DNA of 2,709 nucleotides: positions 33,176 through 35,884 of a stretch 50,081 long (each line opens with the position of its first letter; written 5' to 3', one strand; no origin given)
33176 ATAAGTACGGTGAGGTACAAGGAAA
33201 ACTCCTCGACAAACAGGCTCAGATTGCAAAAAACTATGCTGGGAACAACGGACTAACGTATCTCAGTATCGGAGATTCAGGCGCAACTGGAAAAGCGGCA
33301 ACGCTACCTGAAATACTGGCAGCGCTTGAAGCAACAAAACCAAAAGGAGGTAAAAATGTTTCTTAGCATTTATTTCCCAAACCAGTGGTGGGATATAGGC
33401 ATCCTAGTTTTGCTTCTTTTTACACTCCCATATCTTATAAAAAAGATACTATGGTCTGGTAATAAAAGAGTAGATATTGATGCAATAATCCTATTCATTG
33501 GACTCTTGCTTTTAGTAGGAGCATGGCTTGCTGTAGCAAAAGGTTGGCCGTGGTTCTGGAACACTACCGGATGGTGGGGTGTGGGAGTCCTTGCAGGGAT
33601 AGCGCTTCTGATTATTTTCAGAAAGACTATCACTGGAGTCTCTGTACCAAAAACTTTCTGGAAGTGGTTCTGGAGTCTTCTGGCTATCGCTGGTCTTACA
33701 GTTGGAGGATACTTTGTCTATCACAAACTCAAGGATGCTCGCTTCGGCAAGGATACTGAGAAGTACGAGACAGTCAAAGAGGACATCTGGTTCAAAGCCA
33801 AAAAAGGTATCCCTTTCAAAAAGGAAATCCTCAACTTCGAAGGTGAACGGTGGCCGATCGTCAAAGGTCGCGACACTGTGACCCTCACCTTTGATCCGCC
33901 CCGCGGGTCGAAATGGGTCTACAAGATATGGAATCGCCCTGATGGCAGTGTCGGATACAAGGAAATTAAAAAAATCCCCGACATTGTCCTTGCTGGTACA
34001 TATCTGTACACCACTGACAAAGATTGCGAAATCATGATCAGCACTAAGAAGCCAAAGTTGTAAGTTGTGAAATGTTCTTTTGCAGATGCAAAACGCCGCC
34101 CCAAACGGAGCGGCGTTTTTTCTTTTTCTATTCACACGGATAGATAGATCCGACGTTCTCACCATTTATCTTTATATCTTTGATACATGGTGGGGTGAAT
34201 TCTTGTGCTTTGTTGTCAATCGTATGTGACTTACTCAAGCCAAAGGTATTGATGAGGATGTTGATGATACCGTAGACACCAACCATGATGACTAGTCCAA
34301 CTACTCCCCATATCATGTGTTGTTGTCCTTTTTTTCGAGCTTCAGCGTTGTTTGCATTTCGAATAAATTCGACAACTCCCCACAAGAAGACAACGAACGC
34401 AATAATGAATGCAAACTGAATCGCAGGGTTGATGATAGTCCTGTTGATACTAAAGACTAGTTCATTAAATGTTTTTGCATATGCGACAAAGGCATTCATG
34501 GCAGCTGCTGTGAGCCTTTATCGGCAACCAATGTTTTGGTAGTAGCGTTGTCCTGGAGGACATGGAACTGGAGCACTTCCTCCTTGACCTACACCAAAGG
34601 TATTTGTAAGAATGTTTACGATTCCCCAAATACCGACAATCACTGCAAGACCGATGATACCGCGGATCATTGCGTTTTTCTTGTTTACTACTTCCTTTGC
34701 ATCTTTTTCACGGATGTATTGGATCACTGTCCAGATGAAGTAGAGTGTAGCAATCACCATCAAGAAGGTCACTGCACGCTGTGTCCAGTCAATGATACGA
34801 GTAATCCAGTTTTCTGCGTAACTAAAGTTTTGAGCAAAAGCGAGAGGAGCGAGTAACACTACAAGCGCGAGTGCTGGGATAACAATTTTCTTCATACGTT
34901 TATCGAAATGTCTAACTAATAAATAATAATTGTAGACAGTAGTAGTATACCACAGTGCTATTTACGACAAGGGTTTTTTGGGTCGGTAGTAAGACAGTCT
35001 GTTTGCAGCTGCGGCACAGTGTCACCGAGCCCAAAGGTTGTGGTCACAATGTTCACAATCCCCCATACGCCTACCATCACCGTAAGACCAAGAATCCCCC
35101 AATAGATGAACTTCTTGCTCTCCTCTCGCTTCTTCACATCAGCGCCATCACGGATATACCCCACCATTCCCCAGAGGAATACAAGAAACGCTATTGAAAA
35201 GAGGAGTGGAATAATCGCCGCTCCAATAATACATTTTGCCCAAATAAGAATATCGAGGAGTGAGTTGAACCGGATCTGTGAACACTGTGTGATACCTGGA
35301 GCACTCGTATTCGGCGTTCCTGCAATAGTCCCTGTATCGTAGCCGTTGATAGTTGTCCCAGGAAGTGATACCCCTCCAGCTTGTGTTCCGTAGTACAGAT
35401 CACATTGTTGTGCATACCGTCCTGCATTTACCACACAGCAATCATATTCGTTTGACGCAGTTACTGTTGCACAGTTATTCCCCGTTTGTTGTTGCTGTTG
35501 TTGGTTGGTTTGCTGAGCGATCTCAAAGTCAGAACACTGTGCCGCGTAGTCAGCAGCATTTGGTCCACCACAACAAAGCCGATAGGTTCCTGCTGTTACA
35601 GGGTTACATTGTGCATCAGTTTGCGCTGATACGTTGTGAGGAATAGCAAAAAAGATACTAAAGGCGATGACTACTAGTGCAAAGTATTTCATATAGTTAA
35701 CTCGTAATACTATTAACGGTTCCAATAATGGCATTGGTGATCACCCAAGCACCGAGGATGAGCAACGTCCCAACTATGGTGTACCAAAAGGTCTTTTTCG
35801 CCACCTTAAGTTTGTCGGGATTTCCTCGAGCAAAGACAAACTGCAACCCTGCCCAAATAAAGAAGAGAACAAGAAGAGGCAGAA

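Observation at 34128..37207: Array of five tandem VirB2/TrbC-pilin-like genes with hypervariable ectodomains and no secretion machinery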

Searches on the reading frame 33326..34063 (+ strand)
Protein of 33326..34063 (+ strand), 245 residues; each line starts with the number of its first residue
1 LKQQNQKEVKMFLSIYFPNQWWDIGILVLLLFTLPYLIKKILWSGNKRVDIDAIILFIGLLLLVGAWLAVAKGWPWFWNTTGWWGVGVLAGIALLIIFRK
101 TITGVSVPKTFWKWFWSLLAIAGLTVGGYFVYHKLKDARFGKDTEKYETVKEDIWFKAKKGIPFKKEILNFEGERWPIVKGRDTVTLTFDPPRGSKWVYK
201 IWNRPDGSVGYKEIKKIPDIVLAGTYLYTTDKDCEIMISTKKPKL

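Call 26: search_protein_families(library=pfam, proteins=[window:33326-34063:+], max_evalue=0.01)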
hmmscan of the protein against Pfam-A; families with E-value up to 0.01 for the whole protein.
window:33326-34063:+ (245 aa): 1 family
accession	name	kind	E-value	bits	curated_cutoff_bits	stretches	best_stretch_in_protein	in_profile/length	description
PF14264.12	Glucos_trans_II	-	0.0026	17.4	30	0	87-152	144-208/317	Glucosyl transferase GtrII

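Call 58: search_protein_families(library=ncbifam, proteins=[window:33326-34063:+], max_evalue=0.1)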
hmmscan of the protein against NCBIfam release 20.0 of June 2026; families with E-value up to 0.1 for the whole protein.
window:33326-34063:+ (245 aa): 1 family
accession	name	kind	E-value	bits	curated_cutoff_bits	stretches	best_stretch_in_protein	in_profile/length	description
NF038356.1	actino_DLW39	hypoth_equivalog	0.034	14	24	1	118-141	3-26/38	DLW-39 family protein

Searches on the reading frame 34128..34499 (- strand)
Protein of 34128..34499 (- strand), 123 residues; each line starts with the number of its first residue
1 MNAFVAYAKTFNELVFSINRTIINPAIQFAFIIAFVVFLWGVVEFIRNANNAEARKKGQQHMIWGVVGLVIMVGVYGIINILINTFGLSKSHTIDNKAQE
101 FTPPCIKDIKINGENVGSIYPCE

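Call 3: search_protein_families(library=pfam, proteins=[window:34128-34499:-], max_evalue=1)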
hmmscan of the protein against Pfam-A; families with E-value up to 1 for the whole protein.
window:34128-34499:- (123 aa): 7 families
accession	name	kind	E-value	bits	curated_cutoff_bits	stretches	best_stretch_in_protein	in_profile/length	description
PF18895.5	T4SS_pilin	-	8e-06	26.3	26.6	1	20-81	10-70/71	Type IV secretion system pilin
PF03994.20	DUF350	-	0.00061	20.3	26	1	28-96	43-109/133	Domain of Unknown Function (DUF350)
PF22503.1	DUF6992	-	0.011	16.4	27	1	38-77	10-48/122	Family of unknown function (DUF6992)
PF02673.24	BacA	-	0.037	14.2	33.4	1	21-79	39-101/257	Bacitracin resistance protein BacA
PF05661.17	DUF808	-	0.086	12.3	28.4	1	52-84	163-195/302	Protein of unknown function (DUF808)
PF13687.11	DUF4153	-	0.089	12.4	27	1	2-81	108-192/373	Domain of unknown function (DUF4153)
PF20556.3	DUF6768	-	0.75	9.9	27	0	21-75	41-88/123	Family of unknown function (DUF6768)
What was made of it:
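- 34128..34499 (-): P5 (123 aa): no signal peptide, headless pilin hairpin, C-terminal beta-hairpin tail with Cys pair. It is the most conserved member. PF18895 26.3 bits (call 3).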

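Call 53: find_homologous_proteins(query=window:34128-34499:-, max_evalue=0.001)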
Query window:34128-34499:- (123 aa): 63 proteins with E <= 0.001 among 67 candidates.
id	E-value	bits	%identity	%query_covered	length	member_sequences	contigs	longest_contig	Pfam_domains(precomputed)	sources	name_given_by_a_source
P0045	6.2e-75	267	99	100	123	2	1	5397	PF18895.6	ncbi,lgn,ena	-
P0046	2.1e-65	236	80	100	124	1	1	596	PF18895.6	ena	-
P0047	7.5e-63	228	81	97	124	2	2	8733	PF18895.6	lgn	-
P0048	1.3e-59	217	77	97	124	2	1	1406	PF18895.6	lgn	-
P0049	1.7e-51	191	75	91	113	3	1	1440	PF18895.6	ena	-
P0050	2.6e-51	191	77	90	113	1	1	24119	PF18895.6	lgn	-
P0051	3.2e-50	187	73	91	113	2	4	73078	PF18895.6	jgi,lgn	jgi:uncharacterized membrane protein YidH (DUF202 family)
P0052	1.7e-49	185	72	88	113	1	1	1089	PF18895.6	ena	-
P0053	4.0e-49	184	75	86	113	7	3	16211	PF18895.6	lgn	-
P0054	7.0e-49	183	73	89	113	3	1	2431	PF18895.6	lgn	-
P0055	8.6e-49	182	74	83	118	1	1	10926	PF18895.6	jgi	jgi:uncharacterized membrane protein YidH (DUF202 family)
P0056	3.6e-48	180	74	90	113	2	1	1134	PF18895.6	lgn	-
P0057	8.0e-48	179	69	88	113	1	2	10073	PF18895.6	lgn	-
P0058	1.3e-47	179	74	88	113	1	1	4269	PF18895.6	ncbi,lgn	-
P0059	2.1e-47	178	72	90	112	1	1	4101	PF18895.6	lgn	-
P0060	3.2e-47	177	71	90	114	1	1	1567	PF18895.6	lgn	-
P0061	4.3e-47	177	71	91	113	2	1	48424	PF18895.6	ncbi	-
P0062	1.3e-46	175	73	90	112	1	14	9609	PF18895.6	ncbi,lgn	-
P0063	1.4e-46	175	73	88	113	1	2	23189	PF18895.6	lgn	-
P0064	4.4e-46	174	73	88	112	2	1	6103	PF18895.6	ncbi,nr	ncbi:hypothetical protein IT402_01325 [Candidatus Nomurabacteria bacterium]|nr:hypothetical protein 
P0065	8.0e-46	173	72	90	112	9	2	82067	PF18895.6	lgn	-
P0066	8.1e-46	173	72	91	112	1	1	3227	PF18895.6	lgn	-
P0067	1.2e-45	172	70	87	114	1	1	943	PF18895.6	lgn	-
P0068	2.8e-45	171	69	87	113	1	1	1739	PF18895.6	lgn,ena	-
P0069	3.0e-45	171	68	90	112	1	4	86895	PF18895.6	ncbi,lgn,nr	ncbi:MAG: hypothetical protein KBC11_01100 [Candidatus Pacebacteria bacterium]|nr:hypothetical prote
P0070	9.7e-44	166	73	87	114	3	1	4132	PF18895.6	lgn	-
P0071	9.3e-43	163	68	87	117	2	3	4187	PF18895.6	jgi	jgi:uncharacterized membrane protein YidH (DUF202 family)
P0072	1.2e-42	163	66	87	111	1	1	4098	PF18895.6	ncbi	-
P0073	2.8e-42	161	69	87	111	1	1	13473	PF18895.6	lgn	-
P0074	9.4e-41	157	63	89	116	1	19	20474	PF18895.6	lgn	-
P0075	1.6e-40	156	63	88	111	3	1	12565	PF18895.6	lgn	-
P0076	1.1e-39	153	60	92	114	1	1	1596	PF18895.6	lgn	-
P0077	6.0e-37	144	53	100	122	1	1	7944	PF18895.6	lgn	-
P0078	2.1e-35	139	58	91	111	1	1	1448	PF18895.6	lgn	-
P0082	2.5e-26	110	72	59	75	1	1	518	PF18895.6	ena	-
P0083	4.0e-22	96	54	69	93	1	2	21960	PF18895.6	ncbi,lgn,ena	-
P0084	4.0e-19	87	65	55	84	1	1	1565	PF18895.6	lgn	-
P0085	1.4e-18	85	53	67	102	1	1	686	PF18895.6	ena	-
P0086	2.8e-18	84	51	65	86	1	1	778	PF18895.6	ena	-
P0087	2.9e-18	84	49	66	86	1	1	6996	PF18895.6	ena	-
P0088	5.0e-18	83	51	66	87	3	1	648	PF18895.6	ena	-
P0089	5.5e-18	83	51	70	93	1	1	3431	PF18895.6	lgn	-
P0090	6.5e-18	83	49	63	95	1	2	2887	PF18895.6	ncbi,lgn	-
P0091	6.9e-18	83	51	67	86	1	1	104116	PF18895.6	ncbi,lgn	-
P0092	8.9e-18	82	50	65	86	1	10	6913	PF18895.6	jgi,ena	-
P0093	1.3e-17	82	54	65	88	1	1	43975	PF18895.6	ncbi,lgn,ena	-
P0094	1.9e-17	81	50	60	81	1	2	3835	PF18895.6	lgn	-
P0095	2.0e-17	81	49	66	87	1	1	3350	PF18895.6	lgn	-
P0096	2.7e-17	81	49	63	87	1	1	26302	PF18895.6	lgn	-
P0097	3.3e-17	81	46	73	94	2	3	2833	PF18895.6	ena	-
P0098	4.0e-17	80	49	66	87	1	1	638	PF18895.6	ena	-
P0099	4.9e-17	80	48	66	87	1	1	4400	PF18895.6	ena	-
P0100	6.7e-17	80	47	66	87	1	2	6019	PF18895.6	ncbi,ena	-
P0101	6.8e-17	80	51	64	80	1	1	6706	PF18895.6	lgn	-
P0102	9.2e-17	79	50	65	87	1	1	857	PF18895.6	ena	-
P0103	1.0e-16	79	52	59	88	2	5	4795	PF18895.6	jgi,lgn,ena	-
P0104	1.1e-16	79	49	59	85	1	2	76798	PF18895.6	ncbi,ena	-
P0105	2.1e-16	78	49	64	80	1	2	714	PF18895.6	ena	-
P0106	3.1e-14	71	48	65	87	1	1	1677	PF18895.6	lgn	-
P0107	2.9e-13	68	52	50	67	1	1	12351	PF18895.6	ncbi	ncbi:MAG: Uncharacterized protein Athens071424_109, partial [Parcubacteria group bacterium Athens071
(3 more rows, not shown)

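Call 58: search_protein_families(library=ncbifam, proteins=[window:34128-34499:-], max_evalue=0.1)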
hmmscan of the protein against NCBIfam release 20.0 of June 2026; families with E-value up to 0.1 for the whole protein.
window:34128-34499:- (123 aa): 7 families
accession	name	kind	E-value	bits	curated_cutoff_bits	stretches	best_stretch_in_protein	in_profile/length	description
NF045849.1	ICE_MMCAP2_0565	equivalog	2.9e-08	33.3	40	1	11-85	5-79/80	Mbov_0395 family pilin-like conjugal transfer protein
NF037996.1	B-4DMT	subfamily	0.0026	17.6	100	1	30-86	41-97/139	B-4DMT family transporter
NF046050.1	CPBP_fam_MroQ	equivalog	0.0066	15.9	270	1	28-96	47-115/243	intramembrane glutamic endopeptidase MroQ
NF045937.1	MSC_0624_12TM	equivalog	0.013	14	70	1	17-94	237-311/445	MSC_0624 family F1-like ATPase-associated membrane protein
NF033883.1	conj_TraQ_IncI1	equivalog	0.023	14.6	80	1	15-85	6-76/175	conjugal transfer protein TraQ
TIGR03943.1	TIGR03943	equivalog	0.049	13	88.8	1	27-75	14-66/221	TIGR03943 family putative permease subunit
TIGR00380.1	cobal_cbiB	equivalog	0.069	12.4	165.9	1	36-85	27-75/305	adenosylcobinamide-phosphate synthase CbiB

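Call 64: predict_structure(alignment_id=A4)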
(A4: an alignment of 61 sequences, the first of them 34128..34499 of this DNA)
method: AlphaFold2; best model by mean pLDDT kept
length: 123 residues; sequences in the alignment: 61
mean_pLDDT: 82.1   pTM: 0.57
mean pLDDT of the five models: 82.1, 77.7, 77.0, 76.6, 74.8
residues with pLDDT >= 90: 47; 70-90: 56; 50-70: 14; < 50: 6
segments of 3 or more residues with pLDDT < 50: 1-5
pLDDT, mean of each block of 10 residues (from residue 1): 50 74 88 97 97 97 97 90 81 72 74 73 67
secondary structure, 60 per line:
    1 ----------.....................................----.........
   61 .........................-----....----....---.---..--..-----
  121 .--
elements in order: H11-47 H52-85 E91-94 E99-102
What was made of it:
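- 34128..34499 (-): AF2 pLDDT 82, with helices 11-47 and 52-85 at pLDDT 97 (call 64).
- The helices are 34-37 residues long, longer than a bilayer requires (call 64). It does not explain helices of 34-37 residues (call 64).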

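Call 68: fold_search(model_id=the predicted structure, library=pdb)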
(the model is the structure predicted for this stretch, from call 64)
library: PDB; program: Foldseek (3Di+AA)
matches with E <= 10: 122; with E <= 0.001: 0
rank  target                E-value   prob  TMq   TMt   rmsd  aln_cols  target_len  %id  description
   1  4o9p_B                1.0e+00  0.75  0.34  0.17   7.8        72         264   17  Crystal structure of Thermus thermophilis transhydrogeanse domain II dimer SeMet derivative (released 2014-06-11)
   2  6cnn_A                1.4e+00  0.72  0.47  0.18   5.9        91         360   11  Cryo-EM structure of the human SK4/calmodulin channel complex in the Ca2+ bound state I (released 2018-05-02)
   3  4o9u_B                1.4e+00  0.66  0.35  0.11   8.0        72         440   17  Mechanism of transhydrogenase coupling proton translocation and hydride transfer (released 2015-01-28)
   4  9n10_B                1.4e+00  0.20  0.27  0.36   9.7        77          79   14  P. falciparum P-type ATPase, PfATP4 (released 2025-10-15)
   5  2ch7_A                1.6e+00  0.75  0.50  0.21   5.7        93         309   14  Crystal structure of the cytoplasmic domain of a bacterial chemoreceptor from Thermotoga maritima (released 2006-04-18)
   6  5u0p_V                1.7e+00  0.21  0.35  0.36   7.0        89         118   12  Cryo-EM structure of the transcriptional Mediator (released 2017-03-08)
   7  1ijp_MODEL_1_A        1.8e+00  0.44  0.37  0.51   4.3        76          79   13  Solution Structure of Ala20Pro/Pro64Ala substituted subunit c of Escherichia coli ATP synthase (released 2002-03-27)
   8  4h63_V                1.8e+00  0.23  0.31  0.32   7.0        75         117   11  Structure of the Schizosaccharomyces pombe Mediator head module (released 2012-10-31)
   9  5ie9_A                1.9e+00  0.57  0.31  0.40   7.7        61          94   11  Crystal structure of the Bacillus-conserved MazG protein, a nucleotide pyrophosphohydrolase (released 2016-03-30)
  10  7aqq_K                2.0e+00  0.84  0.39  0.53   7.9        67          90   15  Cryo-EM structure of Arabidopsis thaliana Complex-I (membrane core) (released 2021-12-08)
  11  7oui_Z                2.3e+00  0.51  0.38  0.63   3.0        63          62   25  Structure of C2S2M2-type Photosystem supercomplex from Arabidopsis thaliana (digitonin-extracted) (released 2021-08-18)
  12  5ie9_C                2.3e+00  0.47  0.31  0.39   8.0        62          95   11  Crystal structure of the Bacillus-conserved MazG protein, a nucleotide pyrophosphohydrolase (released 2016-03-30)
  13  6rfs_L                2.3e+00  0.35  0.27  0.39  15.1        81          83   11  Cryo-EM structure of a respiratory complex I mutant lacking NDUFS4 (released 2019-12-11)
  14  7ar7_K                2.4e+00  0.47  0.33  0.45  15.0        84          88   15  Cryo-EM structure of Arabidopsis thaliana complex-I (open conformation) (released 2022-03-02)
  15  8tt3_H                2.4e+00  0.21  0.30  0.17  21.9       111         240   14  S. thermodepolymerans KpsM-KpsE in Glycolipid 2 state with rigid body fitted KpsT (released 2024-04-17)
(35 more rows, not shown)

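Call 69: search_solved_structures(query=A4, max_evalue=10)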
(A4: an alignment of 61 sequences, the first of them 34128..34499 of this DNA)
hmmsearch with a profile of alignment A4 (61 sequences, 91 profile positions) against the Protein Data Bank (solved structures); distinct sequences matched with E-value up to 10: 0.
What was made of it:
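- On Canonical VirB2/TrbC pilin (PF04956): A profile search against PDB sequences found nothing (call 69).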

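Call 81: search_dna_similar(query=window:34128-34499:-, collection=plasmids, mode=protein, max_evalue=0.01, max_rows=15)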
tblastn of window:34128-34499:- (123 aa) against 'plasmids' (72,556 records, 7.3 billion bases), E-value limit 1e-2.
No match.

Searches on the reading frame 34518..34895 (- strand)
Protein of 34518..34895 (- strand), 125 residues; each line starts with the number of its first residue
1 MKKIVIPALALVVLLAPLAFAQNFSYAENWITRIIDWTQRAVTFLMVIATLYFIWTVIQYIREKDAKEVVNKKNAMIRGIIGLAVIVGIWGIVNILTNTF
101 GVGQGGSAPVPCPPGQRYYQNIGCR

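Call 3: search_protein_families(library=pfam, proteins=[window:34518-34895:-], max_evalue=1)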
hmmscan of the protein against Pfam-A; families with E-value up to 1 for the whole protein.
window:34518-34895:- (125 aa): 11 families
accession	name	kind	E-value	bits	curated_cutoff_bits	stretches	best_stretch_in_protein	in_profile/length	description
PF18895.5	T4SS_pilin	-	6.2e-06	26.6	26.6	1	29-96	3-71/71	Type IV secretion system pilin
PF13520.12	AA_permease_2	-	0.0019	17.6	27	1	3-106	151-249/427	Amino acid permease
PF23396.1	DUF7103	-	0.0046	17.4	27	1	38-86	27-76/159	Family of unknown function (DUF7103)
PF03798.21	TRAM_LAG1_CLN8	-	0.012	16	24.6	1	12-91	16-97/198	TLC domain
PF25592.1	DUF7937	-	0.015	14.6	31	1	10-90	251-330/402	Domain of unknown function (DUF7937)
PF11377.13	DUF3180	-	0.027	15.1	28.4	1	10-83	5-74/135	Protein of unknown function (DUF3180)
PF20130.4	DUF6520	-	0.038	14.8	25.4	1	1-37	1-40/83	Family of unknown function (DUF6520)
PF10104.14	Brr6_like_C_C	-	0.18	12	25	1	36-77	2-42/133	Di-sulfide bridge nucleocytoplasmic transport domain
PF04120.17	Iron_permease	-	0.29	11.4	25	1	7-77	20-79/128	Low affinity iron permease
PF20563.3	DUF6773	-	0.46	10.7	27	1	2-74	85-160/163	Family of unknown function (DUF6773)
PF12725.13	DUF3810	-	0.75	9.5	28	1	5-68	28-91/311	Protein of unknown function (DUF3810)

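Call 58: search_protein_families(library=ncbifam, proteins=[window:34518-34895:-], max_evalue=0.1)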
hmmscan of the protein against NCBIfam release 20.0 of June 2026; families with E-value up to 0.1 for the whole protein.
window:34518-34895:- (125 aa): 2 families
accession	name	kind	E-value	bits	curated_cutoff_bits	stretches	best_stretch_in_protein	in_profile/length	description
NF045849.1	ICE_MMCAP2_0565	equivalog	4.3e-06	26.3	40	1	42-99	21-79/80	Mbov_0395 family pilin-like conjugal transfer protein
NF004190.0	PRK05645.1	equivalog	0.045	12.8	377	1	49-95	80-129/295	lysophospholipid acyltransferase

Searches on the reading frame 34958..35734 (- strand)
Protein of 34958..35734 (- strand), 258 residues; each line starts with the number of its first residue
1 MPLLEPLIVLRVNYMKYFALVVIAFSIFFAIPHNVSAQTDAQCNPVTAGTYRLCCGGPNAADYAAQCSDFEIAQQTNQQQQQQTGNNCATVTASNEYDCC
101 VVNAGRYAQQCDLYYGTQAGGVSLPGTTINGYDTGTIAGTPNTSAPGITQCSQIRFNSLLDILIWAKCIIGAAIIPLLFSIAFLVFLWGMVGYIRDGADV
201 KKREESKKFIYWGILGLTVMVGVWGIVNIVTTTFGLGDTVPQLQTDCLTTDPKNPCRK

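Call 3: search_protein_families(library=pfam, proteins=[window:34958-35734:-], max_evalue=1)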
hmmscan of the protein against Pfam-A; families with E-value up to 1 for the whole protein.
window:34958-35734:- (258 aa): 2 families
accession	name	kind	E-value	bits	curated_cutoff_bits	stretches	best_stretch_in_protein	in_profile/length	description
PF18895.5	T4SS_pilin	-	0.00059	20.3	26.6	1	171-230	13-71/71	Type IV secretion system pilin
PF19932.4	DUF6395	-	0.058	13.8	25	1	214-258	8-52/174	Family of unknown function (DUF6395)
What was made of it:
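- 34958..35692 (-): P3 (244 aa): signal peptide, two Cys-rich repeats separated by poly-Q, Gly/Thr linker, pilin hairpin, C-terminal Cys-pair tail. PF18895 20.3 bits, below the gathering score (call 3).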

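Call 58: search_protein_families(library=ncbifam, proteins=[window:34958-35692:-], max_evalue=0.1)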
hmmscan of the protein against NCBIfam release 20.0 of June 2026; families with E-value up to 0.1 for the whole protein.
window:34958-35692:- (244 aa): 2 families
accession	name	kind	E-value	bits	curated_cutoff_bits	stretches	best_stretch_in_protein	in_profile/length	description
NF045849.1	ICE_MMCAP2_0565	equivalog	7.5e-05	22.3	40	1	155-219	15-79/80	Mbov_0395 family pilin-like conjugal transfer protein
TIGR02872.1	spore_ytvI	equivalog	0.011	15.2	198.15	1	149-233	12-95/341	sporulation integral membrane protein YtvI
